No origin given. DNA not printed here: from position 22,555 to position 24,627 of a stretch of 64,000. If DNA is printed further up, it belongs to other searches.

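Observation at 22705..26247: Orphan two-gene operon: 590-aa prepilin-signal protein plus 566-aa membrane-anchored LamG-domain protein, with no pilus machinery nearby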

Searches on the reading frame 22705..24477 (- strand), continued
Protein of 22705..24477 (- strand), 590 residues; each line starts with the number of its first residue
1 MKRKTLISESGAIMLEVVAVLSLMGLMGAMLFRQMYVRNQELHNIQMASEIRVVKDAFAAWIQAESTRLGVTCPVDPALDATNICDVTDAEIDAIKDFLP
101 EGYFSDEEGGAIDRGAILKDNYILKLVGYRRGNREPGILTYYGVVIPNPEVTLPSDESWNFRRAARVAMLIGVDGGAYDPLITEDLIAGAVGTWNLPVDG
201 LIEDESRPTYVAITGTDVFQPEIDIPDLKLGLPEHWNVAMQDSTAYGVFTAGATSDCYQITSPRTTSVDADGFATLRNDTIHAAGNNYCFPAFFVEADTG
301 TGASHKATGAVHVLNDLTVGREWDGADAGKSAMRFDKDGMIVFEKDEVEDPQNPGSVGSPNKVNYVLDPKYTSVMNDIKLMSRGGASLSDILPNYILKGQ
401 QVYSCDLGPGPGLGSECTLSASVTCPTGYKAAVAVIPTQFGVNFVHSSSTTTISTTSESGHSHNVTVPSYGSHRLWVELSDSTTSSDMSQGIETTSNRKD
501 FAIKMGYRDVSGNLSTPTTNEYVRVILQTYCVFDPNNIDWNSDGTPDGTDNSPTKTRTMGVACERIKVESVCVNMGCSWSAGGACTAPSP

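Call 91: get_annotated_region(hit=H16, flank=6000)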
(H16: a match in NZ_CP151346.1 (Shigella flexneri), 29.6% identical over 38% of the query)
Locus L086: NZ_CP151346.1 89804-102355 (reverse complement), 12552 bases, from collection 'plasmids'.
description: Shigella flexneri strain R19.0876 plasmid pR19.0876_111k, complete sequence
organism: Shigella flexneri (NCBI taxid 623)
taxonomy: Bacteria; Pseudomonadota; Gammaproteobacteria; Enterobacterales; Enterobacteriaceae; Shigella; Shigella flexneri
host: -; source: -; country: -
typing (MOB-suite, as given by PLSDB): conjugative; replicon IncK2/Z; relaxase MOBP; mating-pair formation MPF_I
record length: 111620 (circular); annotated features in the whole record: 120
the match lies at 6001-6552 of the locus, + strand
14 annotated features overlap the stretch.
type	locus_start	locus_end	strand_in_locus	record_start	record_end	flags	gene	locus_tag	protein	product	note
CDS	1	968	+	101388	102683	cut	pilO2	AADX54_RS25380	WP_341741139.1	type 4b pilus protein PilO2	-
CDS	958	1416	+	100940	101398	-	pilP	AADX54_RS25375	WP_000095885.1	type IV pilus biogenesis protein PilP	GO:0009297 - pilus assembly [Evidence IEA]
CDS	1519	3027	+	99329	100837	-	-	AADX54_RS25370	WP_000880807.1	ATPase, T2SS/T4P/T4SS family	-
CDS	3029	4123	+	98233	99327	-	-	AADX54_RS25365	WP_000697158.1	type II secretion system F family protein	-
CDS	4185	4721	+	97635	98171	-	-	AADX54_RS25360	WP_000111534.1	type 4 pilus major pilin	-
CDS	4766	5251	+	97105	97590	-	-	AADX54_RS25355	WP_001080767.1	lytic transglycosylase domain-containing protein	-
CDS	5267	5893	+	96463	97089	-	-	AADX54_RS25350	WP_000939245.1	prepilin peptidase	-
CDS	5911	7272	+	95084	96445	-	pilV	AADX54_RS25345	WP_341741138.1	shufflon system plasmid conjugative transfer pilus tip adhesin PilV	-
CDS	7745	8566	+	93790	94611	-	-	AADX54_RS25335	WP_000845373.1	hypothetical protein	-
CDS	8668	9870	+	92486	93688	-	-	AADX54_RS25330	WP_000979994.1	conjugal transfer protein TraF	-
CDS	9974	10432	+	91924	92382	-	-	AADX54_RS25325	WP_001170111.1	DotD/TraH family lipoprotein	-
CDS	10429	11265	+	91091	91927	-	-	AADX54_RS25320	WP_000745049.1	type IV secretory system conjugative DNA transfer family protein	-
CDS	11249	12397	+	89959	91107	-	traJ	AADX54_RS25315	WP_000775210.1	plasmid transfer ATPase TraJ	-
CDS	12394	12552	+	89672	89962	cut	icmT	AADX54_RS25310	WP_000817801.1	IcmT/TraK family protein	-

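Call 92: get_annotated_region(hit=H5, flank=9000)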
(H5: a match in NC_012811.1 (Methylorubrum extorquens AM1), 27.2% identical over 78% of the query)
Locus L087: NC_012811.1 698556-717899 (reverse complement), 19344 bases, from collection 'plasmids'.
description: Methylorubrum extorquens AM1 megaplasmid, complete sequence
organism: Methylorubrum extorquens AM1 (NCBI taxid 272630)
taxonomy: Bacteria; Pseudomonadota; Alphaproteobacteria; Hyphomicrobiales; Methylobacteriaceae; Methylorubrum; Methylorubrum extorquens; Methylorubrum extorquens AM1
host: -; source: -; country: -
typing (MOB-suite, as given by PLSDB): non-mobilizable; replicon rep_cluster_56; mating-pair formation MPF_I
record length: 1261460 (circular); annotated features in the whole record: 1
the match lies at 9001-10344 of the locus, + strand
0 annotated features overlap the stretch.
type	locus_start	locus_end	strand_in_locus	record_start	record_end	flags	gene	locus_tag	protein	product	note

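Call 99: search_protein_families(library=ncbifam, max_evalue=0.1, proteins=[L085:15404-16003:+, L087:8321-8896:+, L085:16089-17615:+, L087:8893-10872:+, L081:9055-9975:+, L081:3687-4871:+, L081:4970-5959:+, L081:7605-9086:+, L081:5949-7589:+, L080:6716-8149:-])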
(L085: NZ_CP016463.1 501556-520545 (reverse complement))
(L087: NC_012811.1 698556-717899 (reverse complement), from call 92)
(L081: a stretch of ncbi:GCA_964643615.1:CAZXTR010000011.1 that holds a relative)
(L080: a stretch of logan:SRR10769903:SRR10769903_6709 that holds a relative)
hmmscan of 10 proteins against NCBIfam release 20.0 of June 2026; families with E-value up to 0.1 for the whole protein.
L085:15404-16003:+ (199 aa): 0 families

L087:8321-8896:+ (191 aa): 1 family
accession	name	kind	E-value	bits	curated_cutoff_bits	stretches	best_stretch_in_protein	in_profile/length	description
NF008670.0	PRK11671.1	equivalog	0.013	14.7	375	1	121-154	297-329/359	membrane-bound lytic murein transglycosylase MltC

L085:16089-17615:+ (508 aa): 2 families
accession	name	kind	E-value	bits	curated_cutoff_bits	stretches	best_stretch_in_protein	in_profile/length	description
NF040982.1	ComGD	equivalog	0.002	18.6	70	1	17-68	2-53/139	competence type IV pilus minor pilin ComGD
NF038303.1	EPS_HpsB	equivalog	0.064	13.2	150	1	17-72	3-55/211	hormogonium polysaccharide secretion pseudopilin HpsB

L087:8893-10872:+ (659 aa): 0 families

L081:9055-9975:+ (306 aa): 3 families
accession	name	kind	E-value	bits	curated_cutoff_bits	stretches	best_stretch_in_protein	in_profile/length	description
TIGR03021.1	pilP_fam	equivalog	9.7e-10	39.5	34.65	1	167-266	15-118/119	type IV pilus biogenesis protein PilP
TIGR01713.1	typeII_sec_gspC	equivalog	0.0015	18.2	101.6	1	238-293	104-157/259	type II secretion system protein GspC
NF009344.0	PRK12705.1-1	equivalog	0.024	13.3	831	1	105-188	82-167/572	hypothetical protein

L081:3687-4871:+ (394 aa): 1 family
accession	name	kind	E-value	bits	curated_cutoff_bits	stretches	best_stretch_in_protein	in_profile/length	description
TIGR02264.1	gmx_para_CXXCG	equivalog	0.066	12.6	100.15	0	108-206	49-144/237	SitI6 family double-CXXCG motif immunity protein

L081:4970-5959:+ (329 aa): 0 families

L081:7605-9086:+ (493 aa): 0 families

L081:5949-7589:+ (546 aa): 8 families
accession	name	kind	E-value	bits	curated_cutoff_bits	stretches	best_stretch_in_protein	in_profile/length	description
TIGR02520.1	pilus_B_mal_scr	equivalog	1.6e-83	281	287.65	1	133-530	121-511/513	PilN family type IVB pilus formation outer membrane protein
TIGR02519.1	pilus_MshL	equivalog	2.3e-29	102.3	250.2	1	235-533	3-290/290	pilus (MSHA type) biogenesis protein MshL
TIGR02517.1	type_II_gspD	equivalog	5.3e-07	28.5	351.35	1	202-535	273-592/600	type II secretion system secretin GspD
TIGR02516.1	type_III_yscC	equivalog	1.1e-06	27.5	238.45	1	230-531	198-459/463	type III secretion system outer membrane ring subunit SctC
TIGR02515.1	IV_pilus_PilQ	subfamily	1.6e-06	27.4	284.35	1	221-298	124-201/428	type IV pilus secretin PilQ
NF010083.0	PRK13568.1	equivalog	4.3e-05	22.5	554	1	213-420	134-328/419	DNA uptake porin HofQ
NF042912.1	Amuc_1098_fam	equivalog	0.00057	18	750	1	227-354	421-545/805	Amuc_1098 family type IV pilus outer membrane protein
NF050142.1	PG1828_fam_lipo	equivalog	0.0025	18.5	50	1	8-61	3-57/59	PG1828 family lipoprotein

L080:6716-8149:- (477 aa): 1 family
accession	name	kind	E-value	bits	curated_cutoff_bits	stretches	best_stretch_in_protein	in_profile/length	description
NF041013.1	T4P_ComGE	equivalog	0.0065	16.5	49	1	10-53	2-45/83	competence type IV pilus minor pilin ComGE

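Call 103: list_cluster_members(proteins=[P0094, window:22705-24477:-, P0002])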
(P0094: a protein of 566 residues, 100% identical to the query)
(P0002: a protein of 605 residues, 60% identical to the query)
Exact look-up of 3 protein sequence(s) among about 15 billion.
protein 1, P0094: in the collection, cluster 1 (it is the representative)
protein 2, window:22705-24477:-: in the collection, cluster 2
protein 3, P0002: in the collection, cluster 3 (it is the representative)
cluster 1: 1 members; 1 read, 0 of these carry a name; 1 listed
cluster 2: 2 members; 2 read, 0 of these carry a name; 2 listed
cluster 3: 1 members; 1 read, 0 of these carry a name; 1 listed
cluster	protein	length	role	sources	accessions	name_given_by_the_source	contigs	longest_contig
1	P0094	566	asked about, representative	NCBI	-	-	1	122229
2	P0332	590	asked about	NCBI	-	-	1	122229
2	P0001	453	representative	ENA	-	-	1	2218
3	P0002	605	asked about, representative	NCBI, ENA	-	-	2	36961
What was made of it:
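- Tried and rejected: The cluster look-up gave no names (call 103).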

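Call 104: find_encoding_contigs(protein=window:22705-24477:-, flank=2000, max_places=2)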
Protein window:22705-24477:- (590 aa): no gene with exactly this product is on record in the collection.

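Call 107: find_encoding_contigs(protein=P0199, flank=9000, max_places=1)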
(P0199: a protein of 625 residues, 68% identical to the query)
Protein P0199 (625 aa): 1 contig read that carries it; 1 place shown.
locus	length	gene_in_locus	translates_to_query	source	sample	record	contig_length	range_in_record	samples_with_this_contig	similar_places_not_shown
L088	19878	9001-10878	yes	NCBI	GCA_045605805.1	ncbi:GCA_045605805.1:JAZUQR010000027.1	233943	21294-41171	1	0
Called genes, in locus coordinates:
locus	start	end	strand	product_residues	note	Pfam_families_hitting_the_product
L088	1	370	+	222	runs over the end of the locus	PF00072:Response_reg, PF00486:Trans_reg_C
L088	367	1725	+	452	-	PF00512:HisKA, PF02518:HATPase_c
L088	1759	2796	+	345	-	-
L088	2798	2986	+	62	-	-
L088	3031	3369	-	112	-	PF04956:TrbC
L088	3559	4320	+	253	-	-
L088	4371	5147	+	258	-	PF10671:TcpQ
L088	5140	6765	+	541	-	PF00263:Secretin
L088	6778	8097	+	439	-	PF06864:PAP_PilO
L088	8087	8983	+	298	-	-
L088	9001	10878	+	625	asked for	PF00437:T2SSE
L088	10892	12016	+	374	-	PF00482:T2SSF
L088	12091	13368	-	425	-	PF03952:Enolase_N, PF00113:Enolase_C, PF13378:MR_MLE_C (faint)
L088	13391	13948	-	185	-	-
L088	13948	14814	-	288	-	PF00793:DAHP_synth_1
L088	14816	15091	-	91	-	PF03840:SecG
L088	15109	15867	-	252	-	PF00121:TIM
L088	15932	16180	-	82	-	-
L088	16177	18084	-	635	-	PF03772:Competence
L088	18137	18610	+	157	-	PF02631:RecX_HTH2 (weak)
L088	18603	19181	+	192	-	PF03167:UDG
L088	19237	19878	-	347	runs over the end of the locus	-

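Call 108: find_encoding_contigs(protein=P0127, flank=9000, max_places=1)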
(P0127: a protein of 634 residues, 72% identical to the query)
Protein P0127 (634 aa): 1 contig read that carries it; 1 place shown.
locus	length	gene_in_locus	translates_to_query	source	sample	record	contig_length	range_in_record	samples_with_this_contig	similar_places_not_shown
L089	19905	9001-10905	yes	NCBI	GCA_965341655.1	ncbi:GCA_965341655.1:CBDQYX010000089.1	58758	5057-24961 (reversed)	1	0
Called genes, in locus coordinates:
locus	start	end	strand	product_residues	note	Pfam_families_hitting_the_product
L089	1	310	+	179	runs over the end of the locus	-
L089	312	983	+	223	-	PF00072:Response_reg, PF00486:Trans_reg_C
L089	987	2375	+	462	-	PF00512:HisKA, PF02518:HATPase_c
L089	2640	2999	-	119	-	PF04956:TrbC (weak)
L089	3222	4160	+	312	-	-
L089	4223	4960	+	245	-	-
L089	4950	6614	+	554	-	PF00263:Secretin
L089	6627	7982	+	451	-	PF06864:PAP_PilO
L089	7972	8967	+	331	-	-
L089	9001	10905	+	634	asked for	PF00437:T2SSE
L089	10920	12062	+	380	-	PF00482:T2SSF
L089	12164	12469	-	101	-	-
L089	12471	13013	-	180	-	PF05198:IF3_N, PF00707:IF3_C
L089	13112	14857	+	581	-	-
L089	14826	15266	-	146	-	PF00075:RNase_H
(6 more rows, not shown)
